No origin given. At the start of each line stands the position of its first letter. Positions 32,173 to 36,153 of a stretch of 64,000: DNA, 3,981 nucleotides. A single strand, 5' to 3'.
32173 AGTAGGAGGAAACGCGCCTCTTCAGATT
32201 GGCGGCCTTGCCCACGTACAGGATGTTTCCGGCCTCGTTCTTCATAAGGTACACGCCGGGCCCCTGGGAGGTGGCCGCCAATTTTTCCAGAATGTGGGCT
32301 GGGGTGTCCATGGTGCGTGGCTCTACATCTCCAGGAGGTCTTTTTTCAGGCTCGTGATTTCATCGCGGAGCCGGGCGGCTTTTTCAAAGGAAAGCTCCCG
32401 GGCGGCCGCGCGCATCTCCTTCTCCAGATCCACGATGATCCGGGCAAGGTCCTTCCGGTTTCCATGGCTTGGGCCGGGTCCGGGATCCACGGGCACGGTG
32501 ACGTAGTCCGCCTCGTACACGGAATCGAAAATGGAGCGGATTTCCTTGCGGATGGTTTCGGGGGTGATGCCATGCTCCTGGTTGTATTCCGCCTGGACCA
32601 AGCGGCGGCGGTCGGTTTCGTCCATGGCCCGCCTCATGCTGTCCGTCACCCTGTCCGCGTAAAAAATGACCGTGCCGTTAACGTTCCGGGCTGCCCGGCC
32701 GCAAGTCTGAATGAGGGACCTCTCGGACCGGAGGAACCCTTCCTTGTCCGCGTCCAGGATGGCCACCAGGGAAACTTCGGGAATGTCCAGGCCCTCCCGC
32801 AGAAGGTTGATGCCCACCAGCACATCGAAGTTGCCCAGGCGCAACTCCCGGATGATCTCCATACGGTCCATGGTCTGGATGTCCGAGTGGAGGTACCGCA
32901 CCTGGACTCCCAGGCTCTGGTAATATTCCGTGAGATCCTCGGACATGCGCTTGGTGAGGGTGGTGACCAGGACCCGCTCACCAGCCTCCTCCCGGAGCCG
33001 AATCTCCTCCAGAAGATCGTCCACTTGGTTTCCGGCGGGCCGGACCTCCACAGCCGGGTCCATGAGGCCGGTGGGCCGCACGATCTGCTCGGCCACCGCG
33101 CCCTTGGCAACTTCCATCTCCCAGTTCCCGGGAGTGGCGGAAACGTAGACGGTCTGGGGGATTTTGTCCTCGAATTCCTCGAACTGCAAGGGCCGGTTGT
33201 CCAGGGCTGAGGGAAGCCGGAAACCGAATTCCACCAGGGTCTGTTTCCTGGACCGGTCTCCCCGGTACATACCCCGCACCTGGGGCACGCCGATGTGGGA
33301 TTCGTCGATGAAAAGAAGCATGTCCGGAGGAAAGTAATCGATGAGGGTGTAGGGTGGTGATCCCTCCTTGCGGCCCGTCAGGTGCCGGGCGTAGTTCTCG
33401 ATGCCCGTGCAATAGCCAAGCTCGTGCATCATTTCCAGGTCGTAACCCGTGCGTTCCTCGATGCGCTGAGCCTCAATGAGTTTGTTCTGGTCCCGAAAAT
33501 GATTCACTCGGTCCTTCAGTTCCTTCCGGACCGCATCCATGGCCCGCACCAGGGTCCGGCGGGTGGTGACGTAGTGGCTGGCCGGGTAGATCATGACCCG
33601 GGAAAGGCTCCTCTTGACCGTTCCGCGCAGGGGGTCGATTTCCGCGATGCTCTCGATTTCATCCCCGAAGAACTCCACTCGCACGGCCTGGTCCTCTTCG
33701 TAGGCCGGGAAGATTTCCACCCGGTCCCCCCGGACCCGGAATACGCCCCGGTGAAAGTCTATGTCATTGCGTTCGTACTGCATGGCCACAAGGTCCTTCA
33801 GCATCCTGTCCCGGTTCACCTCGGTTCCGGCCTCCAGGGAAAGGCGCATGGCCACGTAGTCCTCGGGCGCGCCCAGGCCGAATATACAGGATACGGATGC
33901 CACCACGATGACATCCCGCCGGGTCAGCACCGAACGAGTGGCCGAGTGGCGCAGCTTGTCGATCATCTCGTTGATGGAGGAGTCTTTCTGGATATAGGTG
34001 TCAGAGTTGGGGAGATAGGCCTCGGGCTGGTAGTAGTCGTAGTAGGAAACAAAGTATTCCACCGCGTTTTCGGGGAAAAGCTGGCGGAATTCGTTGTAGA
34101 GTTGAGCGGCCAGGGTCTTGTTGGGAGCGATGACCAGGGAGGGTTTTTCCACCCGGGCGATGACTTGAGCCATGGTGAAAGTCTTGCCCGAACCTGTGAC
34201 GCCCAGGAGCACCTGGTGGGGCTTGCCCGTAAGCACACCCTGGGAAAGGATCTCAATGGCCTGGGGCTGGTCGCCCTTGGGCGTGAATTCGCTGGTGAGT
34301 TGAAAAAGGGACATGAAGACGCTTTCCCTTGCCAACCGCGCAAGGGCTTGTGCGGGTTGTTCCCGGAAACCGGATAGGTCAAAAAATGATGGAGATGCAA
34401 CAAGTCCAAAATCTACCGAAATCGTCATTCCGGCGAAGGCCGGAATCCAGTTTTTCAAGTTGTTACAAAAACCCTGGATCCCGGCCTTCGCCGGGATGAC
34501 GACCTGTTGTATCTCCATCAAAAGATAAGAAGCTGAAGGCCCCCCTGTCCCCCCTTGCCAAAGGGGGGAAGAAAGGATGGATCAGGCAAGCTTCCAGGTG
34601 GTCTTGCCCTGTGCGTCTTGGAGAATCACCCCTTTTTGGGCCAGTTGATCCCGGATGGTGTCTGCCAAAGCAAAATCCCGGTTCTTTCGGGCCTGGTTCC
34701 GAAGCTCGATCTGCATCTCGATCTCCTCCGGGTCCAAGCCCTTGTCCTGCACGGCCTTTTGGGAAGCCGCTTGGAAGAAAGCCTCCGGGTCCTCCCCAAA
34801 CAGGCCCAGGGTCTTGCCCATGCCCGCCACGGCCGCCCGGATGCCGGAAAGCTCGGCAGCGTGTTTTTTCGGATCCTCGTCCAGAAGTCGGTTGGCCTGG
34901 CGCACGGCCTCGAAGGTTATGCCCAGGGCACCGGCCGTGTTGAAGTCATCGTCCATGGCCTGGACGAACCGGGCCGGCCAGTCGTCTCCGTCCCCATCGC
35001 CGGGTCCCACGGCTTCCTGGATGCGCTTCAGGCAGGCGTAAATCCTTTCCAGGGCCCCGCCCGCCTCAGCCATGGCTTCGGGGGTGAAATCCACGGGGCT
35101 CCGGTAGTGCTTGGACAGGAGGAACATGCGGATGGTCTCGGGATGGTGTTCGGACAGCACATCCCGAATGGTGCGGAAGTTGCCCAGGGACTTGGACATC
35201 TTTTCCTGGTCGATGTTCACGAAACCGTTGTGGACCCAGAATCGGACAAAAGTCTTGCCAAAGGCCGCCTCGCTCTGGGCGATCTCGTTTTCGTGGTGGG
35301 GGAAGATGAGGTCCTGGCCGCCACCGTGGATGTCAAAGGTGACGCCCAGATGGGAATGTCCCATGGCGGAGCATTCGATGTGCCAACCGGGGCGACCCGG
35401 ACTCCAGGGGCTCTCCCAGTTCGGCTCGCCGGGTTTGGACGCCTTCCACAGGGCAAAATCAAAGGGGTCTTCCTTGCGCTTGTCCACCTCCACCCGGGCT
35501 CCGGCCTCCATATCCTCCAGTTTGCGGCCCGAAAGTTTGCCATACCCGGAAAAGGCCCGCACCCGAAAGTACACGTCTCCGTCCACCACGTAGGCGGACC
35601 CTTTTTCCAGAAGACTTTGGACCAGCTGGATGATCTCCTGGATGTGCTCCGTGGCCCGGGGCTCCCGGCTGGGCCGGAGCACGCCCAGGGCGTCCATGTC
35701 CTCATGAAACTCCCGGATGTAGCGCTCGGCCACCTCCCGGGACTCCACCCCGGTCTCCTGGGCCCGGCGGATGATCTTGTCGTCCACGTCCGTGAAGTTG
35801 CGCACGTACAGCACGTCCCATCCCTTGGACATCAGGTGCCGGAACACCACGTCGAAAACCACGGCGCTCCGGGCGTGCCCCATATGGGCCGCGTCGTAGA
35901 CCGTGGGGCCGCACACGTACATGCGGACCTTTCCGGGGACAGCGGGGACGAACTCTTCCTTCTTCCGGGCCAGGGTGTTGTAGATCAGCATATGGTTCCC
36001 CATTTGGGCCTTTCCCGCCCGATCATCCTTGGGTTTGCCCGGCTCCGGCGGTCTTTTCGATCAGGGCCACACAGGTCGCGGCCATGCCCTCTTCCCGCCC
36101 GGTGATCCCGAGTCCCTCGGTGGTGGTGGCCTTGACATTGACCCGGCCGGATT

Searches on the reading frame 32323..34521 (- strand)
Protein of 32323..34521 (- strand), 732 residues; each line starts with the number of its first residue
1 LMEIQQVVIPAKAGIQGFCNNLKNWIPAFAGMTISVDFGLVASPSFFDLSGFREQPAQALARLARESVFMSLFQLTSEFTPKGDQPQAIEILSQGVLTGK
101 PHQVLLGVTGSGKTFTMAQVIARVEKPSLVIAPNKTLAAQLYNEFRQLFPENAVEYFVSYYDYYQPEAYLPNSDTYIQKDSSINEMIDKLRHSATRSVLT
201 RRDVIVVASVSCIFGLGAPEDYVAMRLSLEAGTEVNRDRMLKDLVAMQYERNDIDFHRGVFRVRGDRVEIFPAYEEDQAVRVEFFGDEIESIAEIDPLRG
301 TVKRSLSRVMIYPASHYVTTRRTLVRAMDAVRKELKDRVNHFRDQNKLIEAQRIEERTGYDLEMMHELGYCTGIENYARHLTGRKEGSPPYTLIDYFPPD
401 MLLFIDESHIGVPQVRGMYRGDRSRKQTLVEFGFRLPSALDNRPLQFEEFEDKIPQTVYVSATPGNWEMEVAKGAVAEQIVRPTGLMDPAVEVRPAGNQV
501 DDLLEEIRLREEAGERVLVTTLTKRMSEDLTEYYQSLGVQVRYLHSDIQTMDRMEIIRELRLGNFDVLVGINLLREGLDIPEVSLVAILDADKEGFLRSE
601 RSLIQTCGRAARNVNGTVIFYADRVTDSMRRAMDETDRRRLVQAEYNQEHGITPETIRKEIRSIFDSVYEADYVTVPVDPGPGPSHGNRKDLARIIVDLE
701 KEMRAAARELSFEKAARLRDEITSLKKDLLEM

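Call 23: search_protein_families(library=pfam, proteins=[window:32323-34521:-], max_evalue=0.001)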
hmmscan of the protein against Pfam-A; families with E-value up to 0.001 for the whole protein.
window:32323-34521:- (732 aa): 6 families
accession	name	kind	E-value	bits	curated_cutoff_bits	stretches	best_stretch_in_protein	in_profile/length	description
PF17757.6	UvrB_inter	-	1.1e-35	122.1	22.9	1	227-317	1-91/91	UvrB interaction domain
PF12344.14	UvrB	-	1.7e-22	79.4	27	1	620-662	1-43/43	Ultra-violet resistance protein B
PF00271.37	Helicase_C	-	2.5e-20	73.2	23.5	1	501-613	4-109/110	Helicase conserved C-terminal domain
PF04851.21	ResIII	-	1.6e-11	44.8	22.5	1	80-155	3-83/164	Type III restriction enzyme, res subunit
PF02151.25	UVR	-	1.1e-08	35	21.5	1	695-727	3-35/36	UvrB/uvrC motif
PF00270.35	DEAD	-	4.4e-08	33.5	26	1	85-156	4-78/167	DEAD/DEAH box helicase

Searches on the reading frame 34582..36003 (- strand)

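Call 23: search_protein_families(library=pfam, proteins=[window:34582-36003:-], max_evalue=0.001)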
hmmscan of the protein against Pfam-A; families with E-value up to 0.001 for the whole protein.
window:34582-36003:- (473 aa): 6 families
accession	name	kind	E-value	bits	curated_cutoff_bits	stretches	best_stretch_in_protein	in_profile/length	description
PF01406.26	tRNA-synt_1e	-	5e-136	453.4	27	1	18-314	2-299/301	tRNA synthetases class I (C) catalytic domain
PF09190.17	DALR_2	-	3.1e-14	53.7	22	1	345-402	1-56/57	DALR domain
PF09334.17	tRNA-synt_1g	-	1.1e-12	47.9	20.1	2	37-136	12-112/391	tRNA synthetases class I (M)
PF00133.28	tRNA-synt_1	-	1.9e-07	30.7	22.7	1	222-301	328-408/414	tRNA synthetases class I (I, L, M and V)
PF01921.24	tRNA-synt_1f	-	2.2e-06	27.3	27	0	261-311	274-325/360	tRNA synthetases class I (K)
PF23493.1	CysS_C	-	0.00041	20.8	23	0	428-470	8-50/51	Cysteinyl-tRNA ligase anticodon binding domain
